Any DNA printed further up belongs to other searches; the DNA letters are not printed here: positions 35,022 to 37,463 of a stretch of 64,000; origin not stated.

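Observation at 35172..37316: Three-in-one secretin: lipoprotein TPR (pilotin-like) N-domain, secretin core and a C-terminal cohesin-like domain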

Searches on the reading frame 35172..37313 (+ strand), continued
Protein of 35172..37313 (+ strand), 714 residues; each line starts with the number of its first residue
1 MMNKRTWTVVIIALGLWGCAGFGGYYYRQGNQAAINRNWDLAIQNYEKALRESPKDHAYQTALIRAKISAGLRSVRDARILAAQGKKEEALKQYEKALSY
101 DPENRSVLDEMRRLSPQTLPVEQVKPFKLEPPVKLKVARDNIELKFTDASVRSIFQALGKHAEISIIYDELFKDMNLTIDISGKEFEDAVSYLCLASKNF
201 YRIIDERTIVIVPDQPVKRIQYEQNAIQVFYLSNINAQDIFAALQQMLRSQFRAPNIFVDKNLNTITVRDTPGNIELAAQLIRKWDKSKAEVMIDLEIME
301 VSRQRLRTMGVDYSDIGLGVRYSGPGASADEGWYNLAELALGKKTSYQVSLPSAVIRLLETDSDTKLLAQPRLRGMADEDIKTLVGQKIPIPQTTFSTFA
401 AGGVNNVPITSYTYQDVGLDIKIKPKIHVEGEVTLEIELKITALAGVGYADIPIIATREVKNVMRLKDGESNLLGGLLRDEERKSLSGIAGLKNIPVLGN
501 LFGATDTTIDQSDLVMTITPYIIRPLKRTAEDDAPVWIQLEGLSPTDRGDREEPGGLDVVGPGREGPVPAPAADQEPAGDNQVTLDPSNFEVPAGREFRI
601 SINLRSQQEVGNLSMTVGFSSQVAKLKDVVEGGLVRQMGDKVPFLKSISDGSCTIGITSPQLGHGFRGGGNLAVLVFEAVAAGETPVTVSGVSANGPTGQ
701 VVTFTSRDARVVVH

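Call 32: find_related_loci(query=A2, collection=genome_contigs, flank=10000)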
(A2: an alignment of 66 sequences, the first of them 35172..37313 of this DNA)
Query A2 (714 aa) in genome_contigs; peptide patterns used: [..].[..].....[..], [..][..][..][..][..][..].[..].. (x = any residue, [..] = any of these).
280 stretches matched a pattern; 242 encode a relative of the query (tblastn E <= 1e-3); the best 80 are kept; 80 distinct loci.
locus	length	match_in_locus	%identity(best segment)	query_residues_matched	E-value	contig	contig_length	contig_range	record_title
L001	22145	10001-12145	81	1-714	0e+0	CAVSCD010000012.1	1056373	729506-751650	MAG: Candidatus Aminicenantes bacterium isolate MFD02979.bin.2.51 genome assembly, contig: contig_50765, whole genome sh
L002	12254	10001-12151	65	2-714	0e+0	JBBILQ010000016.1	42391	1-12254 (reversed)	MAG: Candidatus Aminicenantes bacterium isolate RVF170221_bin_212 NODE_687_length_42391_cov_6.368008, whole genome shotg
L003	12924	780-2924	68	2-714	0e+0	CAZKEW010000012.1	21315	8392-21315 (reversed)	MAG TPA_asm: uncultured Eubacteriales bacterium isolate binchicken_co266_180 genome assembly, contig: NODE_4029_length_2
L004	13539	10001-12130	66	9-714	0e+0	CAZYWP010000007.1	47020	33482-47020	MAG TPA_asm: uncultured Eubacteriales bacterium isolate binchicken_co376_295 genome assembly, contig: NODE_575_length_47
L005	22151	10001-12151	64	2-714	0e+0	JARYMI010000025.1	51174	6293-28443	MAG: Clostridiales bacterium isolate A05DMB-I-28 NODE_25_length_51174_cov_10.339198, whole genome shotgun sequence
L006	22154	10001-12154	65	2-714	0e+0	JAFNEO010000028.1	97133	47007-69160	MAG: Candidatus Aminicenantes bacterium isolate bin_1 PROKKA_contig000028, whole genome shotgun sequence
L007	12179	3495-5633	64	5-714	0e+0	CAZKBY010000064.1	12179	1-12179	MAG TPA_asm: uncultured Eubacteriales bacterium isolate binchicken_co274_232 genome assembly, contig: NODE_12942_length_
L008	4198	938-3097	65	2-714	0e+0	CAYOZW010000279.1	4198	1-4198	MAG TPA_asm: uncultured Eubacteriales bacterium isolate binchicken_co81_511 genome assembly, contig: NODE_42220_length_4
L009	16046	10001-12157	64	2-714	0e+0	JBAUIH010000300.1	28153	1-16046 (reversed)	MAG: Candidatus Aminicenantales bacterium isolate MFD09513_ilm_asm_bin8 k127_58327, whole genome shotgun sequence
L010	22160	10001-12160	64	2-714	0e+0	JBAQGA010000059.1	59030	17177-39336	MAG: Candidatus Aminicenantales bacterium isolate MFD06995_ilm_asm_bin14 k127_242520, whole genome shotgun sequence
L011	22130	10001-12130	65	9-714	0e+0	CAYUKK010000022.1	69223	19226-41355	MAG TPA_asm: uncultured Eubacteriales bacterium isolate SRP231805_co4_152 genome assembly, contig: k141_402037, whole ge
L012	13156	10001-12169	65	2-714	0e+0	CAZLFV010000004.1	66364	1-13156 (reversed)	MAG TPA_asm: uncultured Eubacteriales bacterium isolate SRP231805_co1_145 genome assembly, contig: NODE_86_length_66364_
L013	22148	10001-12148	64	9-714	0e+0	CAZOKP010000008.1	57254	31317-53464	MAG TPA_asm: uncultured Eubacteriales bacterium isolate binchicken_co189_413 genome assembly, contig: NODE_301_length_57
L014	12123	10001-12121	64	2-702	0e+0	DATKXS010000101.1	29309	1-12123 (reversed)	MAG TPA_asm: Candidatus Desulfaltia sp. isolate SMAG_U14198 k141_4945140, whole genome shotgun sequence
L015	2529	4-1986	67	59-714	0e+0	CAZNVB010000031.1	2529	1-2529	MAG TPA_asm: uncultured Eubacteriales bacterium isolate SRP231805_co4_44 genome assembly, contig: k141_330541, whole gen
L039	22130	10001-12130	52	4-714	0e+0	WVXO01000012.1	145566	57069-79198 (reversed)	MAG: Candidatus Aminicenantes bacterium isolate CS1-C017 C_merged_R1_(paired)_contig_177, whole genome shotgun sequence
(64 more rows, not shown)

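Call 39: predict_structure(alignment_id=A2)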
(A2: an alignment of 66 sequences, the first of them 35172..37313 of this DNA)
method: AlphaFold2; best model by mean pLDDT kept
length: 714 residues; sequences in the alignment: 66
mean_pLDDT: 56.7   pTM: 0.29
mean pLDDT of the five models: 56.7, 54.4, 54.3, 54.0, 52.0
residues with pLDDT >= 90: 28; 70-90: 253; 50-70: 79; < 50: 354
segments of 3 or more residues with pLDDT < 50: 1-3, 16-20, 117-132, 224-386, 397-408, 417-419, 425-442, 447-454, 458-578
pLDDT, mean of each block of 10 residues (from residue 1): 57 52 75 80 86 74 71 76 79 84 68 57 37 62 79 85 81 80 82 83 77 71 41 33 38 34 35 46 35 30 32 37 39 39 31 35 27 28 46 51 44 52 47 42 47 46 37 27 29 36 36 32 30 27 26 25 30 39 85 87 87 90 90 76 80 86 78 91 89 84 87 88
secondary structure, 60 per line:
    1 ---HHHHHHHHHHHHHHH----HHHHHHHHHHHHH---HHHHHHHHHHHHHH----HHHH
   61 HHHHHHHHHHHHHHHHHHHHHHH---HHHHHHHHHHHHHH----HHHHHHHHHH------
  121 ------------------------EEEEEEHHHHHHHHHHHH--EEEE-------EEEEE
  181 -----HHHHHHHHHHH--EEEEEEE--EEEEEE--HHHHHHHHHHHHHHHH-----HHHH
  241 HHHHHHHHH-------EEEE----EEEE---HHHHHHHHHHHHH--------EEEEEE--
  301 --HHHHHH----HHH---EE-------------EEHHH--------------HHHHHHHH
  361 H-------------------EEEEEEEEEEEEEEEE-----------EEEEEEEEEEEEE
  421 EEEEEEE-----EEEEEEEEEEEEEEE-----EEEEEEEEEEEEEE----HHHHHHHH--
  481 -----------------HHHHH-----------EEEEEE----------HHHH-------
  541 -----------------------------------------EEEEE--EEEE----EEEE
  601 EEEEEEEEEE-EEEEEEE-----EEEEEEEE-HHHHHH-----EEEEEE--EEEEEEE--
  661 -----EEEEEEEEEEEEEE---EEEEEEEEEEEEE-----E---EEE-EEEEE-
elements in order (helices of 4 or more, strands of 3 or more residues): H4-18 H23-35 H39-52 H57-83 H87-100 H105-114 E145-150 H151-162 E165-168 E176-180 H186-196 E199-205 E208-213 H216-231 H237-249 E257-260 E265-268 H272-284 E293-298 H303-308 H353-361 E381-396 E408-427 E433-447 E453-466 H471-478 H498-502 E514-519 H530-533 E582-586 E589-592 E597-610 E612-618 E624-631 H633-638 E644-649 E652-658 E666-679 E683-695 E705-707 E709-713

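Call 51: search_solved_structures(query=window:35172-37313:+, max_evalue=0.001, show_alignments=1)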
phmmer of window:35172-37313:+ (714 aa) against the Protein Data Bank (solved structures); distinct sequences matched with E-value up to 0.001: 25.
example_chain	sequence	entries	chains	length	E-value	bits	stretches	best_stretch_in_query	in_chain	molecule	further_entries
6i1y_A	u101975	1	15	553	6e-20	74.6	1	352-525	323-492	General secretion pathway protein GspD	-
5wln_G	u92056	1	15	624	4.1e-19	71.9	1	258-526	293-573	Type II secretion system protein D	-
9k8v_A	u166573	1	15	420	2e-18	69.6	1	352-525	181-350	General secretion pathway protein D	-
5wq8_A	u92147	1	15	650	1.4e-17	66.8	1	352-525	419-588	Type II secretion system protein D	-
5wq9_A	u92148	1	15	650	9.8e-17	64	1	352-525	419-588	Type II secretion system protein D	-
5w68_A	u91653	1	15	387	1e-16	64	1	354-525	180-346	Putative type II secretion protein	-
6i1x_A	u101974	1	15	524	2.7e-16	62.6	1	258-525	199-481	Type II secretion system protein D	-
5zdh_A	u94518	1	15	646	5.7e-16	61.5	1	354-525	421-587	Type II secretion system protein D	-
7ofh_A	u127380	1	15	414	7.3e-16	61.1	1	223-525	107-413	Virion export protein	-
8jvb_A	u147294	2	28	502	3.6e-14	55.5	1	316-524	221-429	Type II and III secretion system protein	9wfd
4av2_A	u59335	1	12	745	9e-14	54.2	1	255-523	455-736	TYPE IV PILUS BIOGENESIS AND COMPETENCE PROTEIN PILQ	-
9sh1_A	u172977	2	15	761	9.2e-14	54.2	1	255-523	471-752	Type IV pilus biogenesis and competence protein PilQ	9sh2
3jc8_Qa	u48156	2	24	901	3.9e-13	52.1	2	359-524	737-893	PilQ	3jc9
5wq7_A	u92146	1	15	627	7.9e-13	51.1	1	354-525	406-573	Putative type II secretion system protein D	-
8co1_Q1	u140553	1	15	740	1.9e-11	46.5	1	254-523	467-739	Probable type IV piliation system protein DR_0774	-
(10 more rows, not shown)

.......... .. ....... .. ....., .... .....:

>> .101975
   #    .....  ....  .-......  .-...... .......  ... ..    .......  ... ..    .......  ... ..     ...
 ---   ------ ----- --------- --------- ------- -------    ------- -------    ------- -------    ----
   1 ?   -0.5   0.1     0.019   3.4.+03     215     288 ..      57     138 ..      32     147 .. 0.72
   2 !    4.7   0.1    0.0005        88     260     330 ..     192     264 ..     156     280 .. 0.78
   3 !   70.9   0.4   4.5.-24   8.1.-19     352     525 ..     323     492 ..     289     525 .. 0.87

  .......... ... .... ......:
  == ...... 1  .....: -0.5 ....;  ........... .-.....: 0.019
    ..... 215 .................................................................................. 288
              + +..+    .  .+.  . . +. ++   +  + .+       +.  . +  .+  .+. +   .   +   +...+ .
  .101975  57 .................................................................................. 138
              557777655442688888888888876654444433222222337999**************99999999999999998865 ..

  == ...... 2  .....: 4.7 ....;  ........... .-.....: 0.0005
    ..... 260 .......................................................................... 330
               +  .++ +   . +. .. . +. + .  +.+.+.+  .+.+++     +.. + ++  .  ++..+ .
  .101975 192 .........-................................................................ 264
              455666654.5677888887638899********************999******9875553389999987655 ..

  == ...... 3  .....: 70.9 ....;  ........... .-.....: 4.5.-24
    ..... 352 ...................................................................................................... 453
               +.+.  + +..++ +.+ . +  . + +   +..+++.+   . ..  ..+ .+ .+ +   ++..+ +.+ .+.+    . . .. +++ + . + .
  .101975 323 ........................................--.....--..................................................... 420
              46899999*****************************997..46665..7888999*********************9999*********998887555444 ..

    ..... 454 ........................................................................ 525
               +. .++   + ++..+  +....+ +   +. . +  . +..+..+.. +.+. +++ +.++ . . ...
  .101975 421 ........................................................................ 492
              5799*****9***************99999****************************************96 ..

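Call 53: search_protein_families(library=pfam, proteins=[L039:12959-14338:+, L039:14957-15517:+, L039:15513-16013:+, L039:16054-17274:+, L039:17165-17896:+, L039:17936-21589:+], max_evalue=0.01)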
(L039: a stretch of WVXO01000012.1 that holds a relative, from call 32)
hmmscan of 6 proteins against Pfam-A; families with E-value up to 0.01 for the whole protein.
L039:12959-14338:+ (460 aa): 5 families
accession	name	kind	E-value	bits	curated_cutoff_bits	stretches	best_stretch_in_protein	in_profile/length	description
PF01171.26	ATP_bind_3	-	2.1e-53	181.2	27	1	27-205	2-180/182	PP-loop family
PF11734.13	TilS_C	-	6.5e-15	54.7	22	1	387-452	3-68/74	TilS substrate C-terminal domain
PF22132.1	TilS-like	-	2.8e-05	23.9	30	1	258-324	6-66/66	TilS-like substrate binding domain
PF01507.26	PAPS_reduct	-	9.4e-05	22.9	22.5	0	27-97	2-66/175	Phosphoadenosine phosphosulfate reductase domain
PF09179.16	TilS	-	0.001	19.7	21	1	259-321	1-65/67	TilS substrate binding domain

L039:14957-15517:+ (187 aa): 2 families
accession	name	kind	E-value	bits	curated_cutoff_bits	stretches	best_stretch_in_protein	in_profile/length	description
PF07963.17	N_methyl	-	1.2e-07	31.4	21.2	1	23-48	2-27/27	Prokaryotic N-terminal methylation motif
PF12019.13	GspH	-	0.0045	17.9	21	1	64-157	2-93/108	Type II transport protein GspH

L039:15513-16013:+ (167 aa): 1 family
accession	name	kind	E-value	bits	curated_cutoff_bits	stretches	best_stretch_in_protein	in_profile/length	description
PF07963.17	N_methyl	-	7.8e-06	25.7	21.2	1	32-55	3-26/27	Prokaryotic N-terminal methylation motif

L039:16054-17274:+ (407 aa): 1 family
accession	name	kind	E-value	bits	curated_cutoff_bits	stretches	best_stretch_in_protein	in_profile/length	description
PF07963.17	N_methyl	-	0.00041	20.2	21.2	1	17-40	3-26/27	Prokaryotic N-terminal methylation motif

L039:17165-17896:+ (244 aa): 1 family
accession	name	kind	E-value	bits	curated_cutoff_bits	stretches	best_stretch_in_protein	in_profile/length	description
PF14341.11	PilX_N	-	2.2e-07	31.2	25.5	1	62-111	1-50/51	PilX N-terminal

L039:17936-21589:+ (1218 aa): 2 families
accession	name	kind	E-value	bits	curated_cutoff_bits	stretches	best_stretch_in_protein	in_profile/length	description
PF13517.12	FG-GAP_3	-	1.4e-19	70.9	26.9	2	240-309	1-60/61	FG-GAP-like repeat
PF05567.17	T4P_PilY1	-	3.6e-17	62.8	28.1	1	733-1006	1-295/411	PilY1 beta-propeller domain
